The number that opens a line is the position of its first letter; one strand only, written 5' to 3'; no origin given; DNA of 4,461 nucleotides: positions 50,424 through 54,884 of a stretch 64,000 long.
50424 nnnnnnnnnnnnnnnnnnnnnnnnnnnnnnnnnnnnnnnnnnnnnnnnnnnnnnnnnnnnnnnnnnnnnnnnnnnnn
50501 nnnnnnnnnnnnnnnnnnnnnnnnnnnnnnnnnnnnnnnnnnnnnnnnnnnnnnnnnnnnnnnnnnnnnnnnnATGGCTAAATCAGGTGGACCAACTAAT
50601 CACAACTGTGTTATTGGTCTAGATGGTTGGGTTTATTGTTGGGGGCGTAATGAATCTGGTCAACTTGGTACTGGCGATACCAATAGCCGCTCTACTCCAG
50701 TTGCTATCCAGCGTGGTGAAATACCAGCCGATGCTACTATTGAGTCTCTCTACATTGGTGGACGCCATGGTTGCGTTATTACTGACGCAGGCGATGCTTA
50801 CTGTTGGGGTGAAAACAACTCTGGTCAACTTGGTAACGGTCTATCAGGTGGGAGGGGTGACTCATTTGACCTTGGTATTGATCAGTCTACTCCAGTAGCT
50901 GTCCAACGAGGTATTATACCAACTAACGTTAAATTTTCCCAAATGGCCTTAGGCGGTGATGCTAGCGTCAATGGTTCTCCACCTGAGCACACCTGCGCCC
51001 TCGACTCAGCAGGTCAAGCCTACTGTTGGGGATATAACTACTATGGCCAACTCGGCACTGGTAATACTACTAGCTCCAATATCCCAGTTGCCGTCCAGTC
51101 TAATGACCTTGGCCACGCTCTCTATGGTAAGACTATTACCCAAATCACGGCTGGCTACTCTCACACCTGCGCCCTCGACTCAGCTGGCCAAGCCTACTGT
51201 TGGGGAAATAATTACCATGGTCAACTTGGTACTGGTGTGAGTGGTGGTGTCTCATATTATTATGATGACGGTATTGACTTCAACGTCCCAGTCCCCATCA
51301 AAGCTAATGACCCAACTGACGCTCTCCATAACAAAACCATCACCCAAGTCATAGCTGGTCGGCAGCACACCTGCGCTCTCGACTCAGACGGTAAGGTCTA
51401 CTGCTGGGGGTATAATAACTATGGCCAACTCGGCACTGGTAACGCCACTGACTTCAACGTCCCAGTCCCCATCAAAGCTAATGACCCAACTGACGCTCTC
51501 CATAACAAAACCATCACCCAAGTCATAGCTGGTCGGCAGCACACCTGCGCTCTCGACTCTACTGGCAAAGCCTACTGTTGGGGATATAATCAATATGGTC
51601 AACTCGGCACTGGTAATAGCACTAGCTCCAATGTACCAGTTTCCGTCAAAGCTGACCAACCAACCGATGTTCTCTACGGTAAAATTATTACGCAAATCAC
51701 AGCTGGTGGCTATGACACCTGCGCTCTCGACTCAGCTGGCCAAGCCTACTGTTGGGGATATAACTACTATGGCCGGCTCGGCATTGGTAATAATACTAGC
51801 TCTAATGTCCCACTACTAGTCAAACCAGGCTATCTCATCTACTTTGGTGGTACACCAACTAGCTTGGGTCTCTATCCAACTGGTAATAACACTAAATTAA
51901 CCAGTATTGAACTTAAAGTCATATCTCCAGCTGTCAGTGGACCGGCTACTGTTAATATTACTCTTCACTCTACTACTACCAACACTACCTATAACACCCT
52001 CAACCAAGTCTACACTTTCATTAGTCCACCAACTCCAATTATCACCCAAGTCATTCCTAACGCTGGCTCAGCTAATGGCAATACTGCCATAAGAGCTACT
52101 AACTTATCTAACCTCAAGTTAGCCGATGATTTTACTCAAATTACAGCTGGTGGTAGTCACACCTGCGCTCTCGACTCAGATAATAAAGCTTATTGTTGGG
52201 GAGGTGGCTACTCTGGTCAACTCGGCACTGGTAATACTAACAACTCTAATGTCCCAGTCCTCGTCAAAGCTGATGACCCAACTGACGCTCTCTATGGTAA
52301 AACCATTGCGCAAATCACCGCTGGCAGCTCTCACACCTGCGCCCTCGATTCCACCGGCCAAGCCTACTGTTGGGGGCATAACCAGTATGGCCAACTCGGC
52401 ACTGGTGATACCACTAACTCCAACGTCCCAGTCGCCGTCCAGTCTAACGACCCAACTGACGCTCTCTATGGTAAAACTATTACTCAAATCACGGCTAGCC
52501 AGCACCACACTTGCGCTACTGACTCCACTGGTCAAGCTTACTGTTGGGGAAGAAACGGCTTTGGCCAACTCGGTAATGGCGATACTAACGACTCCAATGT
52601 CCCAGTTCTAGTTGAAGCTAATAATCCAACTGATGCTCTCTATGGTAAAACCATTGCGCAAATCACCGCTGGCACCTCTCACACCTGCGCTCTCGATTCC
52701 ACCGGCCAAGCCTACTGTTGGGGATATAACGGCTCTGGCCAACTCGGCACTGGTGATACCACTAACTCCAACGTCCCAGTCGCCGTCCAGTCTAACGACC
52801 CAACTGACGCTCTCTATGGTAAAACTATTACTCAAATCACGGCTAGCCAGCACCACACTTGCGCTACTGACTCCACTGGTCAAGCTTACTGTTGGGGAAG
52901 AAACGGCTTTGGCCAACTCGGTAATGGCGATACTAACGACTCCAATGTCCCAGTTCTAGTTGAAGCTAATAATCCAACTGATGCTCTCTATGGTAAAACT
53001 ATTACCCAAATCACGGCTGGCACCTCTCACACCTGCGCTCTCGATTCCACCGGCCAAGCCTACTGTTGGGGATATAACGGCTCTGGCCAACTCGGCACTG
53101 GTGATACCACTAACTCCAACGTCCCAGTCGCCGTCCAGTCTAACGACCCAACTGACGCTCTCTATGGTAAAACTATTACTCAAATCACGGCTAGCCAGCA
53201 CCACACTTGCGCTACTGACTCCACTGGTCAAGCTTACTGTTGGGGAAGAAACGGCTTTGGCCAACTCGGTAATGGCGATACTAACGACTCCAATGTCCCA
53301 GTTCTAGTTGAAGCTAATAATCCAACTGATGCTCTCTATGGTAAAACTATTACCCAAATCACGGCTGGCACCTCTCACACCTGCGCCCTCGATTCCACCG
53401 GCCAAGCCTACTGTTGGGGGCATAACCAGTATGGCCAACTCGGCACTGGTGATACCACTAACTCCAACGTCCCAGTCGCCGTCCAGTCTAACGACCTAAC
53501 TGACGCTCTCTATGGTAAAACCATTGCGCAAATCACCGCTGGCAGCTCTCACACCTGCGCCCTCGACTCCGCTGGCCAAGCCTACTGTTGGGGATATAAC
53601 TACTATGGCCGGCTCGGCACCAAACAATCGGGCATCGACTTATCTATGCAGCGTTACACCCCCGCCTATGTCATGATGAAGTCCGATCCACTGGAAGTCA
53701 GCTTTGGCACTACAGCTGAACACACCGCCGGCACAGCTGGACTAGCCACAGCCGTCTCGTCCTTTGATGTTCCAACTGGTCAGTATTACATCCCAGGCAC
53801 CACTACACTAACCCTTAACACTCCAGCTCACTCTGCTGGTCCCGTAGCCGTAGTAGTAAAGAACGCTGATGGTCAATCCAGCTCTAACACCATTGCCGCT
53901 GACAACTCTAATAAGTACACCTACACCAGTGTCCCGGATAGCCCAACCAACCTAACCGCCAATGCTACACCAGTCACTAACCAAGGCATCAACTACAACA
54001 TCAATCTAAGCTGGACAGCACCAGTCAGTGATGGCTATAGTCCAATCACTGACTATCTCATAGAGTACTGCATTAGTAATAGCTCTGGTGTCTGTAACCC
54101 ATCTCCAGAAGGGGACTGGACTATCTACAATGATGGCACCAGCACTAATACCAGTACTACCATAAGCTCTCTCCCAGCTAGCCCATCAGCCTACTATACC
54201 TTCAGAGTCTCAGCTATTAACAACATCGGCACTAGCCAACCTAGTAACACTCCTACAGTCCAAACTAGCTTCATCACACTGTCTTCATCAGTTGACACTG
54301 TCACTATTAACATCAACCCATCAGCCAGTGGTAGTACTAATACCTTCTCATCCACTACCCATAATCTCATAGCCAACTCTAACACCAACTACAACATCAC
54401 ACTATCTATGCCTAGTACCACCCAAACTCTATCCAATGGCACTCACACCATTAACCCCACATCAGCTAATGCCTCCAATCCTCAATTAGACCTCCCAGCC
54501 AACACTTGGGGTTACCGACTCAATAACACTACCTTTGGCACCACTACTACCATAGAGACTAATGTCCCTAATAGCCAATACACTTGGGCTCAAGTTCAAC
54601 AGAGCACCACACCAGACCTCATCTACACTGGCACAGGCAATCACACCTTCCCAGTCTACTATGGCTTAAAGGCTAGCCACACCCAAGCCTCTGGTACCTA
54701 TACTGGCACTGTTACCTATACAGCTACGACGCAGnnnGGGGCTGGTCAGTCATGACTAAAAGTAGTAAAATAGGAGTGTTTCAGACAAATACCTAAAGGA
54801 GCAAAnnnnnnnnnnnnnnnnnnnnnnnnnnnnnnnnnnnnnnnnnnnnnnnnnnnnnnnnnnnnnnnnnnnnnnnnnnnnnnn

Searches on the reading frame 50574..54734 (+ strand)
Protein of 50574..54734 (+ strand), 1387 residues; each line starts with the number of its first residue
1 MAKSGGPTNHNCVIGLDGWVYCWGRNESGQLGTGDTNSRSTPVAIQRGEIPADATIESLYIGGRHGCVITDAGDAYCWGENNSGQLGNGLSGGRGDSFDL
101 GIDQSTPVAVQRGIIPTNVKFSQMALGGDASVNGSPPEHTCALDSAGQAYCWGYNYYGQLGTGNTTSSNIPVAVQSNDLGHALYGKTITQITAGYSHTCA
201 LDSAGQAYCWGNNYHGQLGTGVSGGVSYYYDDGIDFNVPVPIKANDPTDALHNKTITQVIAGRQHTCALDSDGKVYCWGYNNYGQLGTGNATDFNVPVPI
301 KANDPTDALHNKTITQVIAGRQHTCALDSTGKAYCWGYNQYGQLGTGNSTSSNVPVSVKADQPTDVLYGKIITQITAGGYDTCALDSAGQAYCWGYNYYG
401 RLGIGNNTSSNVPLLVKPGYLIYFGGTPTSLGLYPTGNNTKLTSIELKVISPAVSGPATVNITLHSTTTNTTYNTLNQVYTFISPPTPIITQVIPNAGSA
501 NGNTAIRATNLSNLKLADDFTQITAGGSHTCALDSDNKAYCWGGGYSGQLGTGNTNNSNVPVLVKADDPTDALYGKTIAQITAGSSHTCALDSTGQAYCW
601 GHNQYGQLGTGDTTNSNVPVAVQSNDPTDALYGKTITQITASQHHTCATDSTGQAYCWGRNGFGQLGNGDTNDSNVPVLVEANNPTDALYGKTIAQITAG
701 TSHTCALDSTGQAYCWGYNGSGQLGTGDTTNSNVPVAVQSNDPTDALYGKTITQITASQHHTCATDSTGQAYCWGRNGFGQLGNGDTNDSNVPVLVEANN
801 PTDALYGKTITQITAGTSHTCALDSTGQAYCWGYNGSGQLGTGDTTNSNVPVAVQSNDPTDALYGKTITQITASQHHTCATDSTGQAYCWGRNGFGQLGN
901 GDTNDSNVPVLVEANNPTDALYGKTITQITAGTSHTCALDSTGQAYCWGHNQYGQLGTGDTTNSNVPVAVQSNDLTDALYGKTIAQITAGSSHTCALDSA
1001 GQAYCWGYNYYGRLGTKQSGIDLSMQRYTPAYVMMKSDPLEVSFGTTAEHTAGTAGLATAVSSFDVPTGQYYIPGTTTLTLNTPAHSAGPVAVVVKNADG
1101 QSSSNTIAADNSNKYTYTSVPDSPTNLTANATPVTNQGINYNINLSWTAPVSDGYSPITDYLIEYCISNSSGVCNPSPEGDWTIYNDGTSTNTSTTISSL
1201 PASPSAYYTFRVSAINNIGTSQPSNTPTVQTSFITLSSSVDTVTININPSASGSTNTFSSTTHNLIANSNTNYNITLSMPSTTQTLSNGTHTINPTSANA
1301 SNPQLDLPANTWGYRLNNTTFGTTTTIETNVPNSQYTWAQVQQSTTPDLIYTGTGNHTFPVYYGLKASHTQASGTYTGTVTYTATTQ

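Call 13: search_protein_families(library=pfam, proteins=[window:50574-54734:+])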
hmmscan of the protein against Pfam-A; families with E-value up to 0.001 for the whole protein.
window:50574-54734:+ (1387 aa): 5 families
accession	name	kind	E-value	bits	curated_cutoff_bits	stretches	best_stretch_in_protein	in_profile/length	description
PF25390.1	WD40_RLD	-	1.8e-237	788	150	4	692-1045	31-357/363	RCC1-like domain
PF00415.24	RCC1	-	3.1e-180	585.2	21.7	15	272-327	1-50/50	Regulator of chromosome condensation (RCC1) repeat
PF13540.12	RCC1_2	-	4.4e-152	491.1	22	16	256-285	1-30/30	Regulator of chromosome condensation (RCC1) repeat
PF25384.1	Alsin_RLD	-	9e-39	134.3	100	0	925-1004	276-353/405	Alsin RCC1-like domain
PF00041.27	fn3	-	4.3e-09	36.9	25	1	1140-1227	13-81/84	Fibronectin type III domain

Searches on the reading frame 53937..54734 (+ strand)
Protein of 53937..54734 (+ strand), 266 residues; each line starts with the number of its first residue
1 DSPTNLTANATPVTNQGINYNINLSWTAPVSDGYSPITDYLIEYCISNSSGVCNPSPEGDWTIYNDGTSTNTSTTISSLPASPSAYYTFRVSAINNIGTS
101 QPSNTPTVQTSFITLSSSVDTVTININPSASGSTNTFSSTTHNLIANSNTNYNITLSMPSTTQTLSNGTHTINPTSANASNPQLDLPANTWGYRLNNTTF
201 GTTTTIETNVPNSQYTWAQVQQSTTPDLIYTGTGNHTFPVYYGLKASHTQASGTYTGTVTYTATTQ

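Call 62: predict_structure(alignment_id=A1)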
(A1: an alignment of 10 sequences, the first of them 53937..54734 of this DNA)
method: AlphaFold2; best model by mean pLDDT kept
length: 266 residues; sequences in the alignment: 10
mean_pLDDT: 87.9   pTM: 0.71
mean pLDDT of the five models: 87.9, 80.3, 80.2, 77.8, 48.3
residues with pLDDT >= 90: 149; 70-90: 103; 50-70: 13; < 50: 1
segments of 3 or more residues with pLDDT < 50: none
pLDDT, mean of each block of 10 residues (from residue 1): 89 68 91 81 89 72 84 89 79 90 87 84 92 90 88 91 86 94 95 91 89 95 92 89 95 95 86
secondary structure, 60 per line:
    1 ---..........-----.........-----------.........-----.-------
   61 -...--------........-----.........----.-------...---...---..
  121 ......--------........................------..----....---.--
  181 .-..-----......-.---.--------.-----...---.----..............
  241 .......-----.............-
elements in order: E4-13 E19-27 E39-47 E62-64 E73-80 E86-94 E107-109 E113-115 E119-126 E135-158 E171-174 E190-195 E216-218 E227-247 E253-265

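Call 64: find_related_loci(query=A1, collection=genome_contigs, flank=4000)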
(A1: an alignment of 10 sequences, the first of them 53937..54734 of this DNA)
Query A1 (266 aa) in genome_contigs; peptide patterns used: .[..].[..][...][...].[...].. (x = any residue, [..] = any of these).
200 stretches matched a pattern; 44 encode a relative of the query (tblastn E <= 1e-3); 44 distinct loci.
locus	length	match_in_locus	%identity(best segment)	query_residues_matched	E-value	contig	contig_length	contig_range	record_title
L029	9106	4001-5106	38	121-265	1e-14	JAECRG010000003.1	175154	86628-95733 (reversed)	MAG: Candidatus Saccharibacteria bacterium isolate AER2_9 diesel_EC_AER2_15_length_175154_cov_17_177425, whole genome sh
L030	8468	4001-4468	38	112-266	1e-13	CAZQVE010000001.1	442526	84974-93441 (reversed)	MAG TPA_asm: uncultured Candidatus Saccharibacteria bacterium isolate SRP263527_co2_210 genome assembly, contig: NODE_5_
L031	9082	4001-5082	33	111-266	2e-12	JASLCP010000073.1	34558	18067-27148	MAG: Candidatus Saccharimonadales bacterium isolate SHSU_advanced.final.181 k67_5005221, whole genome shotgun sequence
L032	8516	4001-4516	36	112-263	5e-12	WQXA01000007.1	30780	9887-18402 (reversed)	MAG: Candidatus Saccharibacteria bacterium isolate Emb289P3bin132 Ga0123356_10001039, whole genome shotgun sequence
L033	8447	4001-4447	38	121-265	7e-12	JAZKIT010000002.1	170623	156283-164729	MAG: Patescibacteria group bacterium isolate ADI_DC_SW_02_SPN_11032020-bin060_1 DCSW02SPN_B060_1_000000000002, whole gen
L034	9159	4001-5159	36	111-265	3e-11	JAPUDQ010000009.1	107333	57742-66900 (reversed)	MAG: Candidatus Saccharibacteria bacterium isolate labscale reactor_MAG3 NODE_166_length_107333_cov_8.696937, whole geno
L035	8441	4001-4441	34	121-264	3e-11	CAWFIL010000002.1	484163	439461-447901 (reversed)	MAG: uncultured bacterium isolate MFD02134.bin.2.167 genome assembly, contig: contig_31778, whole genome shotgun sequenc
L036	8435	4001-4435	34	122-265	6e-11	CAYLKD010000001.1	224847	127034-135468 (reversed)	MAG TPA_asm: uncultured Candidatus Saccharibacteria bacterium isolate binchicken_co183_32 genome assembly, contig: NODE_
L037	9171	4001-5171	31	112-265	7e-11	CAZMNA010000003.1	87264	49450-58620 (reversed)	MAG TPA_asm: uncultured Candidatus Saccharibacteria bacterium isolate binchicken_co241_136 genome assembly, contig: NODE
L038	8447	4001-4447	36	121-266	2e-10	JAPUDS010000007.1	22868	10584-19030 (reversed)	MAG: Candidatus Saccharibacteria bacterium isolate labscale reactor_MAG5 NODE_1645_length_22868_cov_28.999430, whole gen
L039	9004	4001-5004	36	113-265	3e-10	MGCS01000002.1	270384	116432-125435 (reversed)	MAG: Candidatus Saccharibacteria bacterium RIFCSPHIGHO2_12_FULL_44_22 rifcsphigho2_12_scaffold_126, whole genome shotgun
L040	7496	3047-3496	32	121-265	9e-10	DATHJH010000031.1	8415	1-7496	MAG TPA_asm: Candidatus Limnocylindria bacterium isolate SMAG_U12547 k141_58989, whole genome shotgun sequence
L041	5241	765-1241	35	101-258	8e-10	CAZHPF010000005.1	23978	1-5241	MAG TPA_asm: uncultured Candidatus Saccharibacteria bacterium isolate SRP136066_co1_420 genome assembly, contig: NODE_18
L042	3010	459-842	35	147-265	1e-9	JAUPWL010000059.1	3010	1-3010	MAG: Patescibacteria group bacterium isolate erpe_2018_sw_45hr_WHONDRS-SW48-000100_F_bin.11 scaffold_3893, whole genome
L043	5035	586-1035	40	111-258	2e-9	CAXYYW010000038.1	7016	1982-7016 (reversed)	MAG: uncultured bacterium isolate ERR13599001_concoct_77 genome assembly, contig: ERZ24875814.3034, whole genome shotgun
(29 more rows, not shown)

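Call 65: fold_search(model_id=the predicted structure, library=pdb)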
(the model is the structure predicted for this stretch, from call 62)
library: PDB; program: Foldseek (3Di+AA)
matches with E <= 10: 1687; with E <= 0.001: 56
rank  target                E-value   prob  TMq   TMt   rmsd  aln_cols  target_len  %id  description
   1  5fm5_M                1.2e-05  1.00  0.32  0.65   3.3       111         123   26  Crystal structure of the myomesin:obscurin-like-1 complex (released 2016-11-23)
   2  5fm4_B                2.7e-05  1.00  0.29  0.66   4.3       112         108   26  Structure of the C-terminally extended domain My4 of human myomesin (space group P21) (released 2016-11-23)
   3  4yfe_A                3.5e-05  1.00  0.29  0.38   9.2       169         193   20  Crystal structure of PTP delta Fn1-Fn2 (released 2015-05-06)
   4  6tpv_B                4.7e-05  1.00  0.30  0.39   9.1       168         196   18  Crystal structures of FNIII domain one and two of the human leucocyte common antigen-related protein, LAR (released 2020-05-13)
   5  6tpv_A                5.0e-05  1.00  0.29  0.40   9.3       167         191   20  Crystal structures of FNIII domain one and two of the human leucocyte common antigen-related protein, LAR (released 2020-05-13)
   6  8oiy_E                7.0e-05  1.00  0.30  0.73   3.3       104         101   29  Crystal structure of the R15908H missense variant of titin domain Fn3-3 (released 2023-08-23)
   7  5fm4_C                7.0e-05  1.00  0.28  0.64   4.6       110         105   24  Structure of the C-terminally extended domain My4 of human myomesin (space group P21) (released 2016-11-23)
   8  5fm4_A                7.3e-05  1.00  0.29  0.70   4.3       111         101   25  Structure of the C-terminally extended domain My4 of human myomesin (space group P21) (released 2016-11-23)
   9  8oiy_A                9.9e-05  1.00  0.29  0.73   3.3       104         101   29  Crystal structure of the R15908H missense variant of titin domain Fn3-3 (released 2023-08-23)
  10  8oiy_F                1.1e-04  1.00  0.31  0.77   3.2       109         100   28  Crystal structure of the R15908H missense variant of titin domain Fn3-3 (released 2023-08-23)
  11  3uto_B                1.1e-04  1.00  0.27  0.13   5.3       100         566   30  Twitchin kinase region from C.elegans (Fn31-NL-kin-CRD-Ig26) (released 2012-08-08)
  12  4o00_A                1.4e-04  1.00  0.31  0.76   3.2       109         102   28  Crystal structure of the Titin A-band domain A3 (released 2014-12-24)
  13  4o00_B                1.4e-04  1.00  0.30  0.72   3.2       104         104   29  Crystal structure of the Titin A-band domain A3 (released 2014-12-24)
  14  8oq9_B                1.4e-04  1.00  0.30  0.72   2.7       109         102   27  Crystal structure of the titin domain Fn3-56 (released 2023-08-23)
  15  8ot5_D                1.4e-04  1.00  0.28  0.66   4.1       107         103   23  Crystal structure of the titin domain Fn3-85 (released 2023-08-23)
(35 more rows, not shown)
